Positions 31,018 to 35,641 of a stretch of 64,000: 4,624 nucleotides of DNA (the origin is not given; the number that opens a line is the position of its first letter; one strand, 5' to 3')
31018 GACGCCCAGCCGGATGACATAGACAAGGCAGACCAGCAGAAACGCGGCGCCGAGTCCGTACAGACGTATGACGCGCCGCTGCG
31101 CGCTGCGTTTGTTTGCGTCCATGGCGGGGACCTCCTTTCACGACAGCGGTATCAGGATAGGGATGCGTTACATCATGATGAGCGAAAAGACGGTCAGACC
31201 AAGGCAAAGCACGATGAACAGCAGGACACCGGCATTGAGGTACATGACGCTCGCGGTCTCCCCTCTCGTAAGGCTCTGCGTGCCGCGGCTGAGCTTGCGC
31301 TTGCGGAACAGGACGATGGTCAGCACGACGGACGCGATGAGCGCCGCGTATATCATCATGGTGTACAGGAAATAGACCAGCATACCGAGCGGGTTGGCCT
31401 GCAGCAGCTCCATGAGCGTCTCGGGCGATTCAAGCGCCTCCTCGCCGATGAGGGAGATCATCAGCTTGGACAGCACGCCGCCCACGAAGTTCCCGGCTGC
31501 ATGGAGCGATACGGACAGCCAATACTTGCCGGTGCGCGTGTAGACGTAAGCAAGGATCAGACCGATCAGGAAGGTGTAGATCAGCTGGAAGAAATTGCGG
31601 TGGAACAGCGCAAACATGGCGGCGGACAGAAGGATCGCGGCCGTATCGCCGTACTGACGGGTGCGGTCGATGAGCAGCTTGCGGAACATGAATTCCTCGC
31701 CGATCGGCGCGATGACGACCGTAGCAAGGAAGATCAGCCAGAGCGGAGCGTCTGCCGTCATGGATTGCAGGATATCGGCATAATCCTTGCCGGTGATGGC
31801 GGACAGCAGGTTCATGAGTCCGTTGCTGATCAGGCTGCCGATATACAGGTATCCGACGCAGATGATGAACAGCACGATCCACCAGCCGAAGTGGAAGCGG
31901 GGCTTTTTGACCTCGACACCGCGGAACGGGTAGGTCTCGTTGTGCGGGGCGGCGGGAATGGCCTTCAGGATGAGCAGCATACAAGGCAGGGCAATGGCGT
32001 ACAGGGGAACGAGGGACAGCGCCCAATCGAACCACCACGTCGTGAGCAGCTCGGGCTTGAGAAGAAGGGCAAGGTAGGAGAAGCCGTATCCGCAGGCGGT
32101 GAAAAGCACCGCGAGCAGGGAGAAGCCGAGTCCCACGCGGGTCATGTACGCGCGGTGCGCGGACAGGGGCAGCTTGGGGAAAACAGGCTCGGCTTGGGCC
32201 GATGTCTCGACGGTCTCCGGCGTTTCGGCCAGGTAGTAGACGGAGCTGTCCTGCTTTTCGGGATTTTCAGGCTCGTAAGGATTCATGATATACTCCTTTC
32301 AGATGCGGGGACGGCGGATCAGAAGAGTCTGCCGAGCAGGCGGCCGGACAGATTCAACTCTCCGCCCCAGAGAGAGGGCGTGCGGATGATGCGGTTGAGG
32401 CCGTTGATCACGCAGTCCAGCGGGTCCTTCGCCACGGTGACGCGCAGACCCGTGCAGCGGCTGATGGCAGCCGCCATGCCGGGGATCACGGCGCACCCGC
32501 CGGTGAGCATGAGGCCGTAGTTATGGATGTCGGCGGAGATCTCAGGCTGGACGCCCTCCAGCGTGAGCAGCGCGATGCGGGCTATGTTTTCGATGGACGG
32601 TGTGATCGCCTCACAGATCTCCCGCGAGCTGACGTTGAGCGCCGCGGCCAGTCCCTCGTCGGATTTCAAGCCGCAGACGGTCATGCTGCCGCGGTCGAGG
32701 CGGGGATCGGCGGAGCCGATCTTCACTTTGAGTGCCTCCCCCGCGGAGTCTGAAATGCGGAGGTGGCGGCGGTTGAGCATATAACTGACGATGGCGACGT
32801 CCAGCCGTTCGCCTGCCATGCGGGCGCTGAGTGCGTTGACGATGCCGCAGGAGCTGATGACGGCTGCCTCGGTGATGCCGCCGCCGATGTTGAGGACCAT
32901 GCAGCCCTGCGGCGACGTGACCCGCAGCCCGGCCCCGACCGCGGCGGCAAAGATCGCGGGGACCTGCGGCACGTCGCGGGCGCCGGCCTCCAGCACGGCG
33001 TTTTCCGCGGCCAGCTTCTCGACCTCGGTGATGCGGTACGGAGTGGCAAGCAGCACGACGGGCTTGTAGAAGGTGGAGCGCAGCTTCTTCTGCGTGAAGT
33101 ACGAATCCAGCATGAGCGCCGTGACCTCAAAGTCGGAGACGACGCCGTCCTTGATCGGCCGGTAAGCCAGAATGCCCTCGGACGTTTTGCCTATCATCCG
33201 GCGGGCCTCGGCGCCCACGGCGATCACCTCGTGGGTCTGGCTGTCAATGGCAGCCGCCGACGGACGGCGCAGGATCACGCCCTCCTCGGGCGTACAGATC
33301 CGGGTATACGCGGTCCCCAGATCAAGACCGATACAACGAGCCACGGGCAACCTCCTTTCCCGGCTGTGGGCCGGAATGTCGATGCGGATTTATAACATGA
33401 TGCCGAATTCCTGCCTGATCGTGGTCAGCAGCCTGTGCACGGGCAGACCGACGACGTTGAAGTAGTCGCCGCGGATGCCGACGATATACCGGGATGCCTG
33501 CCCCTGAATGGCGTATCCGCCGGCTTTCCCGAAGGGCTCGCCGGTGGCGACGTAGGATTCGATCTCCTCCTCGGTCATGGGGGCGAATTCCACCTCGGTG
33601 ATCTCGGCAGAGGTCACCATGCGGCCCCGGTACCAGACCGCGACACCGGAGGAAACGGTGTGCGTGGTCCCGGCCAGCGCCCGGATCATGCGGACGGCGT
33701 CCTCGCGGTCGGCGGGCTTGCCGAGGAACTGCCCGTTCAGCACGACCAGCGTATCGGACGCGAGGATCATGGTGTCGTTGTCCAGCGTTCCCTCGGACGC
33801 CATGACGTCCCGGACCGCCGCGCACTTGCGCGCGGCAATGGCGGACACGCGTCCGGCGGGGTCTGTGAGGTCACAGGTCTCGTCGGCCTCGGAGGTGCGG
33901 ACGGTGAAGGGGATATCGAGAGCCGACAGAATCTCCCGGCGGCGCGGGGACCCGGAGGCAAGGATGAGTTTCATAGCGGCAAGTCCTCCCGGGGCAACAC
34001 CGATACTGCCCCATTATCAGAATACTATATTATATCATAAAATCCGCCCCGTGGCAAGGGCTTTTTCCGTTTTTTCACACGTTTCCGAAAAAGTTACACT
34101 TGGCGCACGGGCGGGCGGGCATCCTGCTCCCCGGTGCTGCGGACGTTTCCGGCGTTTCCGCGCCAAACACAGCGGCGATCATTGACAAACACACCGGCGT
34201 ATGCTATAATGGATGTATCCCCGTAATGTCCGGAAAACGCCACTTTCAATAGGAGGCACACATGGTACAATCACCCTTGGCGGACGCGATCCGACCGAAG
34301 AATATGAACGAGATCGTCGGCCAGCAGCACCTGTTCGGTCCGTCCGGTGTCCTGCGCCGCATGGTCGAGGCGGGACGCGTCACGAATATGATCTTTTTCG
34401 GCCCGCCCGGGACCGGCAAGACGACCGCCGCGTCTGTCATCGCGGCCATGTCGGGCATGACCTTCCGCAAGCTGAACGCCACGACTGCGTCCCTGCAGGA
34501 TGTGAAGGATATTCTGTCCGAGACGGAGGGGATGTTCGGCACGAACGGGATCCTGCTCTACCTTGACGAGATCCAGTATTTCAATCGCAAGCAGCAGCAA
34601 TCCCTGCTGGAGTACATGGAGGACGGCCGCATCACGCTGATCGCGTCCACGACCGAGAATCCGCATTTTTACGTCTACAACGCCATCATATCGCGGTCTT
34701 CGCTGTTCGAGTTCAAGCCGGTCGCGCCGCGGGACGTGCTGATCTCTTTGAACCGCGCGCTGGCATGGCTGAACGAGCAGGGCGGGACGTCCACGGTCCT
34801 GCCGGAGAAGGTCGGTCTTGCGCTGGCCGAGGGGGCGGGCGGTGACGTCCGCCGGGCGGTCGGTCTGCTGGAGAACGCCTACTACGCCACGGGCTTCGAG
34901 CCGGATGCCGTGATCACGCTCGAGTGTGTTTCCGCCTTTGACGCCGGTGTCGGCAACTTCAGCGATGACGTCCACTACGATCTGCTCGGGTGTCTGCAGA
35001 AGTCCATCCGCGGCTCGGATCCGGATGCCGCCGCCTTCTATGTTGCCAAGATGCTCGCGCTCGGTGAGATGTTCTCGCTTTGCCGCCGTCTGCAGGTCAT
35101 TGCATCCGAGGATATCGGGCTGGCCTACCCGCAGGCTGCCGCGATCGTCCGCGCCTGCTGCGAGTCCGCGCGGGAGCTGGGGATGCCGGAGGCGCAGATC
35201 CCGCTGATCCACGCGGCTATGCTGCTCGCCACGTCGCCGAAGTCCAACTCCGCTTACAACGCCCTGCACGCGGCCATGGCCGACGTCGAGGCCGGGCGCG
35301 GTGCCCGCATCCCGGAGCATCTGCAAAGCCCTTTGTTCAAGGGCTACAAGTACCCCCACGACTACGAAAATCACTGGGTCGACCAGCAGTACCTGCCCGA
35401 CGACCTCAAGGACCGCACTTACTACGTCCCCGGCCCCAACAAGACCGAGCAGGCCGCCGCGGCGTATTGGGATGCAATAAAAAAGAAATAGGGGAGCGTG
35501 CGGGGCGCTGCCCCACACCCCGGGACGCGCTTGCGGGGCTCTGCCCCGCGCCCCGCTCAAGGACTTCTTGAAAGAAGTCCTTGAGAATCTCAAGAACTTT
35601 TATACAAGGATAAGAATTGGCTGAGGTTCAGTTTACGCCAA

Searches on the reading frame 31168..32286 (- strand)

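Call 74: search_protein_families(library=pfam, proteins=[window:31168-32286:-], max_evalue=0.00001)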
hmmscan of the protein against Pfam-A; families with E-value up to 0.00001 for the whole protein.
window:31168-32286:- (372 aa): 1 family
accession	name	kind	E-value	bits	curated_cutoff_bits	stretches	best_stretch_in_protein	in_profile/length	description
PF02517.21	Rce1-like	-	6e-22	78.2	22.4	1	182-268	4-93/93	Type II CAAX prenyl endopeptidase Rce1-like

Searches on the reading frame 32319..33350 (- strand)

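Call 74: search_protein_families(library=pfam, proteins=[window:32319-33350:-], max_evalue=0.00001)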
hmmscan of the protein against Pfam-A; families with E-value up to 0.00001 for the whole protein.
window:32319-33350:- (343 aa): 1 family
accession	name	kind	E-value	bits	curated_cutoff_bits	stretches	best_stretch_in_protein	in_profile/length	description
PF06723.19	MreB_Mbl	-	5.4e-94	315.1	27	1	6-323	3-320/327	MreB/Mbl protein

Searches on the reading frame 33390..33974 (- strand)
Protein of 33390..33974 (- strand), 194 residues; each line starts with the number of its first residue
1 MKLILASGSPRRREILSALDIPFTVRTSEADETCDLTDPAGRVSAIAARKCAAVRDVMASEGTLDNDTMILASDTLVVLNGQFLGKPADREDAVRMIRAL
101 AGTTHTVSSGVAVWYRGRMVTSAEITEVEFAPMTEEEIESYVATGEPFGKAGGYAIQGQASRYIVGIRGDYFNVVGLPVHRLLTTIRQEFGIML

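Call 74: search_protein_families(library=pfam, proteins=[window:33390-33974:-], max_evalue=0.00001)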
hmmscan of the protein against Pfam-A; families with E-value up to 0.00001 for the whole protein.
window:33390-33974:- (194 aa): 1 family
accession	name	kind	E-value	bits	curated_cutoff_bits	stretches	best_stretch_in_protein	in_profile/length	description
PF02545.19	Maf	-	1.6e-56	191.4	27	1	2-188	1-186/187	Maf-like protein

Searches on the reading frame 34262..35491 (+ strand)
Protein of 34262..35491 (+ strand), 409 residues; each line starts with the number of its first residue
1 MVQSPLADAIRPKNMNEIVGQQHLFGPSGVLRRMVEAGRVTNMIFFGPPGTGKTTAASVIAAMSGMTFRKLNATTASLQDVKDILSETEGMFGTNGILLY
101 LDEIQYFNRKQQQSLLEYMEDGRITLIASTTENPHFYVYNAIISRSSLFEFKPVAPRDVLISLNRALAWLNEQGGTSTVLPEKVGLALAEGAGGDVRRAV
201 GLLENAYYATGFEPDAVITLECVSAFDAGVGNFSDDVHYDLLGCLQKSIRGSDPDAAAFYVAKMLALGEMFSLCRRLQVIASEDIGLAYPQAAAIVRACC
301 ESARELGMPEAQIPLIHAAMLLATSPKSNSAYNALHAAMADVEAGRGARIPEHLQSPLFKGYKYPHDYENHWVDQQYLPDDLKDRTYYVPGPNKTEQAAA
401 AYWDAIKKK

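Call 18: find_encoding_contigs(protein=window:34262-35491:+, flank=3000, max_places=6)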
Protein window:34262-35491:+ (409 aa): 1 contig read that carries it; 1 place shown.
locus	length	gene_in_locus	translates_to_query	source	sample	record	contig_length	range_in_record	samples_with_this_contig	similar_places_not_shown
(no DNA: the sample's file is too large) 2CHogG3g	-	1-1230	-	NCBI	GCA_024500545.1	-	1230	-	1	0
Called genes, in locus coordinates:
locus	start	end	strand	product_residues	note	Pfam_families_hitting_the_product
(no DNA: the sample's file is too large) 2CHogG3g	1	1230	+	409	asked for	PF05496:RuvB_N, PF01078:Mg_chelatase (faint), PF07728:AAA_5 (faint), PF14532:Sigma54_activ_2 (faint), PF00004:AAA, PF07726:AAA_3 (faint), PF16193:AAA_assoc_2 (weak), PF12002:MgsA_C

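Call 20: find_homologous_proteins(query=window:34262-35491:+, max_evalue=1e-50)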
Query window:34262-35491:+ (409 aa): 8000 proteins with E <= 1e-50 among 8000 candidates; the best 120 are listed.
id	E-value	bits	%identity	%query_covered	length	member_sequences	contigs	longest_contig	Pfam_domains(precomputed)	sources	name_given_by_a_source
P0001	3.5e-273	924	100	100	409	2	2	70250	PF16193.12,PF07726.18,PF00004.36,PF05496.19,PF14532.13,PF07728.21,PF12002.14,PF01078.28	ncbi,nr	ncbi:MAG: replication-associated recombination protein A [Clostridia bacterium]|nr:replication-assoc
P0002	3.7e-258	874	94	100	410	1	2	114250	PF16193.12,PF07726.18,PF00004.36,PF05496.19,PF14532.13,PF07728.21,PF12002.14,PF01078.28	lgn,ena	-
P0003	2.5e-257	871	94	100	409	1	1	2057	PF16193.12,PF07726.18,PF00004.36,PF05496.19,PF14532.13,PF07728.21,PF12002.14,PF01078.28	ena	-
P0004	2.6e-257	871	93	100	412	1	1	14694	PF16193.12,PF07726.18,PF00004.36,PF05496.19,PF14532.13,PF12002.14,PF01078.28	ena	-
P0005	8.5e-256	866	93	100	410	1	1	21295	PF16193.12,PF07726.18,PF00004.36,PF05496.19,PF14532.13,PF12002.14,PF01078.28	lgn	-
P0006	2.0e-239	812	88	100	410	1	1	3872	PF16193.12,PF07726.18,PF00004.36,PF05496.19,PF14532.13,PF12002.14,PF01078.28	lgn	-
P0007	3.4e-239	812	88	100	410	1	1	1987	PF16193.12,PF07726.18,PF00004.36,PF05496.19,PF14532.13,PF07728.21,PF12002.14,PF01078.28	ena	-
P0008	8.1e-237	804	86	100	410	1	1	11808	PF16193.12,PF07726.18,PF00004.36,PF05496.19,PF14532.13,PF07728.21,PF12002.14,PF01078.28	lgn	-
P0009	3.4e-232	789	86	100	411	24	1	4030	PF16193.12,PF07726.18,PF00004.36,PF05496.19,PF14532.13,PF07728.21,PF12002.14,PF01078.28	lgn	-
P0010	1.2e-231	787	85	100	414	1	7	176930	PF16193.12,PF07726.18,PF00004.36,PF05496.19,PF12002.14,PF01078.28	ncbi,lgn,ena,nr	ncbi:MAG: replication-associated recombination protein A [Clostridia bacterium]|nr:replication-assoc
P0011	1.7e-231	786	85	100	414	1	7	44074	PF16193.12,PF07726.18,PF00004.36,PF05496.19,PF12002.14,PF01078.28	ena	-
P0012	1.7e-231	786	85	100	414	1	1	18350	PF16193.12,PF07726.18,PF00004.36,PF05496.19,PF12002.14,PF01078.28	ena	-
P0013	4.2e-231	785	85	100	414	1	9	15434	PF16193.12,PF07726.18,PF00004.36,PF05496.19,PF12002.14,PF01078.28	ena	-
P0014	5.8e-231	785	85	100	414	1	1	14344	PF16193.12,PF07726.18,PF00004.36,PF05496.19,PF12002.14,PF01078.28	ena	-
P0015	6.0e-231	785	85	100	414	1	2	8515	PF16193.12,PF07726.18,PF00004.36,PF05496.19,PF14532.13,PF12002.14,PF01078.28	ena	-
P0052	5.9e-224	762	83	100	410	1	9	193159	PF16193.12,PF07726.18,PF00004.36,PF05496.19,PF14532.13,PF12002.14,PF01078.28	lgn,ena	-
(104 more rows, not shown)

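Call 21: find_encoding_contigs(protein=P0002, flank=4000, max_places=2)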
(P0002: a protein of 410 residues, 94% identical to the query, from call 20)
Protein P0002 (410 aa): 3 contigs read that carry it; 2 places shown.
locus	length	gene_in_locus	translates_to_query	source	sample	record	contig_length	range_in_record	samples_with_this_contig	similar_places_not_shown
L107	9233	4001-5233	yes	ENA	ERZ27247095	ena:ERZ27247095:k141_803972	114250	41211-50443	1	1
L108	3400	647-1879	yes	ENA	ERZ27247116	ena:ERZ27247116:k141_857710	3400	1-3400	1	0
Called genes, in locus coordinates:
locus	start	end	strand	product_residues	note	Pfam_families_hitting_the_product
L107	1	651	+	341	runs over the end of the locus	PF00022:Actin (faint), PF06723:MreB_Mbl, PF14450:FtsA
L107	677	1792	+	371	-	PF02517:Rce1-like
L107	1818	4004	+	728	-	PF03717:PBP_dimer, PF00905:Transpeptidase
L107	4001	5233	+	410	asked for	PF05496:RuvB_N, PF01078:Mg_chelatase (faint), PF14532:Sigma54_activ_2 (faint), PF00004:AAA, PF07726:AAA_3 (faint), PF07728:AAA_5 (faint), PF16193:AAA_assoc_2 (weak), PF12002:MgsA_C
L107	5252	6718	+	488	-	-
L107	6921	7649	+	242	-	PF00072:Response_reg, PF00486:Trans_reg_C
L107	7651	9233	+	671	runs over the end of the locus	PF00512:HisKA, PF02518:HATPase_c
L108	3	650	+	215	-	?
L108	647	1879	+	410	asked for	PF05496:RuvB_N, PF01078:Mg_chelatase (faint), PF14532:Sigma54_activ_2 (faint), PF00004:AAA, PF07726:AAA_3 (faint), PF07728:AAA_5 (faint), PF16193:AAA_assoc_2 (weak), PF12002:MgsA_C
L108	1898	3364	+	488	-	-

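Call 22: find_encoding_contigs(protein=P0005, flank=4000, max_places=2)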
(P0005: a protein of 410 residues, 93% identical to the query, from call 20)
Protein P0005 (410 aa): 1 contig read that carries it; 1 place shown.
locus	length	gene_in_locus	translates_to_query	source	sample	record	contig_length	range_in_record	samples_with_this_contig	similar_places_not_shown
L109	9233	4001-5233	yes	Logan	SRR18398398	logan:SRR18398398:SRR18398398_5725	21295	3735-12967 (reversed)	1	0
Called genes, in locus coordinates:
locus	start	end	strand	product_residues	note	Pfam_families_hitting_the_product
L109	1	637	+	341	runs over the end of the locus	PF00022:Actin (faint), PF06723:MreB_Mbl, PF14450:FtsA (weak)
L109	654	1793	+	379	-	PF02517:Rce1-like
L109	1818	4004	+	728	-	PF03717:PBP_dimer, PF00905:Transpeptidase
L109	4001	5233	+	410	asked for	PF05496:RuvB_N, PF01078:Mg_chelatase (faint), PF14532:Sigma54_activ_2 (weak), PF00004:AAA, PF07726:AAA_3 (faint), PF16193:AAA_assoc_2 (weak), PF12002:MgsA_C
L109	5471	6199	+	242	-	PF00072:Response_reg, PF00486:Trans_reg_C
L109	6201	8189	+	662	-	PF00512:HisKA, PF02518:HATPase_c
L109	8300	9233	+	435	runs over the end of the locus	PF00535:Glycos_transf_2, PF13641:Glyco_tranf_2_3, PF13506:Glyco_transf_21, PF13632:Glyco_trans_2_3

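Call 23: find_encoding_contigs(protein=P0010, flank=4000, max_places=2)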
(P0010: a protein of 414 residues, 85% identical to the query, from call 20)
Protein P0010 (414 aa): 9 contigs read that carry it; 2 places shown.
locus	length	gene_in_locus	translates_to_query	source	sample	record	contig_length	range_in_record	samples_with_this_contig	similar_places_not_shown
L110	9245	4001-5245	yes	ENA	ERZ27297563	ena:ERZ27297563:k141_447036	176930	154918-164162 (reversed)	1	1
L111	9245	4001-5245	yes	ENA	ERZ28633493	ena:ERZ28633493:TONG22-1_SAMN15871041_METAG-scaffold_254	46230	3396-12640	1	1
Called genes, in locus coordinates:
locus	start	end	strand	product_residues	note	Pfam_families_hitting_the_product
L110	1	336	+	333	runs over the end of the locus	PF00198:2-oxoacid_dh (faint)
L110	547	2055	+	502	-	-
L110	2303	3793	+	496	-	PF13416:SBP_bac_8 (weak)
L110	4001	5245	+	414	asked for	PF01078:Mg_chelatase (faint), PF05496:RuvB_N, PF00004:AAA, PF07726:AAA_3 (faint), PF16193:AAA_assoc_2 (weak), PF12002:MgsA_C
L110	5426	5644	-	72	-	PF04070:DUF378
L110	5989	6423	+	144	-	PF00903:Glyoxalase, PF13669:Glyoxalase_4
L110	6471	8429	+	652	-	PF06874:FBPase_2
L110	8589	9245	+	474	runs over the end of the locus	PF02878:PGM_PMM_I, PF02879:PGM_PMM_II, PF02880:PGM_PMM_III, PF00408:PGM_PMM_IV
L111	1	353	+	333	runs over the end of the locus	PF00198:2-oxoacid_dh (faint)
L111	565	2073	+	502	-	-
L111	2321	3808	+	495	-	PF13416:SBP_bac_8 (weak)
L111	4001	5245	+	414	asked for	PF01078:Mg_chelatase (faint), PF05496:RuvB_N, PF00004:AAA, PF07726:AAA_3 (faint), PF16193:AAA_assoc_2 (weak), PF12002:MgsA_C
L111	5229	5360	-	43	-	-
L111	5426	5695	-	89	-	PF04070:DUF378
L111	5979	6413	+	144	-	PF00903:Glyoxalase, PF13669:Glyoxalase_4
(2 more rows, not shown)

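Call 24: find_encoding_contigs(protein=P0052, flank=4000, max_places=2)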
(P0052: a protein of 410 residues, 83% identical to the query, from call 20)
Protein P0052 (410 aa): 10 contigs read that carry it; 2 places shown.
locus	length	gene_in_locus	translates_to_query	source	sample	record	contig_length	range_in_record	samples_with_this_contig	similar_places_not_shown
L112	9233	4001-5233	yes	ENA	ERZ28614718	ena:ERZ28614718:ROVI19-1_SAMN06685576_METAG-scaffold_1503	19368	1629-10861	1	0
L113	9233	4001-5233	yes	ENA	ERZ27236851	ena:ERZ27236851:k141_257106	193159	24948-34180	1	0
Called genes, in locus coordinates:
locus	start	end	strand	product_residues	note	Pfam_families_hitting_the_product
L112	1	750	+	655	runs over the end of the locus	PF06874:FBPase_2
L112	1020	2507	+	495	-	-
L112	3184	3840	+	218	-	-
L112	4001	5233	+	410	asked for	PF05496:RuvB_N, PF01078:Mg_chelatase (faint), PF14532:Sigma54_activ_2 (weak), PF00004:AAA, PF07726:AAA_3 (faint), PF16193:AAA_assoc_2, PF12002:MgsA_C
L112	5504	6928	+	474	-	PF02878:PGM_PMM_I, PF02879:PGM_PMM_II, PF02880:PGM_PMM_III, PF00408:PGM_PMM_IV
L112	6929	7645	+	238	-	PF25084:LbH_EIF2B, PF00132:Hexapep (faint), PF25087:GMPPB_C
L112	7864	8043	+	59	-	-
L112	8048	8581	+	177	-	-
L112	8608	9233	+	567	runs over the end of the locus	PF01432:Peptidase_M3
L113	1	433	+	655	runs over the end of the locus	PF06874:FBPase_2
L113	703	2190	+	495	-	-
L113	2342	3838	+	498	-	-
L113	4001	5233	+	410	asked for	PF05496:RuvB_N, PF01078:Mg_chelatase (faint), PF14532:Sigma54_activ_2 (weak), PF00004:AAA, PF07726:AAA_3 (faint), PF16193:AAA_assoc_2, PF12002:MgsA_C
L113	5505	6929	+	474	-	PF02878:PGM_PMM_I, PF02879:PGM_PMM_II, PF02880:PGM_PMM_III, PF00408:PGM_PMM_IV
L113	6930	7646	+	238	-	PF25084:LbH_EIF2B, PF00132:Hexapep (faint), PF25087:GMPPB_C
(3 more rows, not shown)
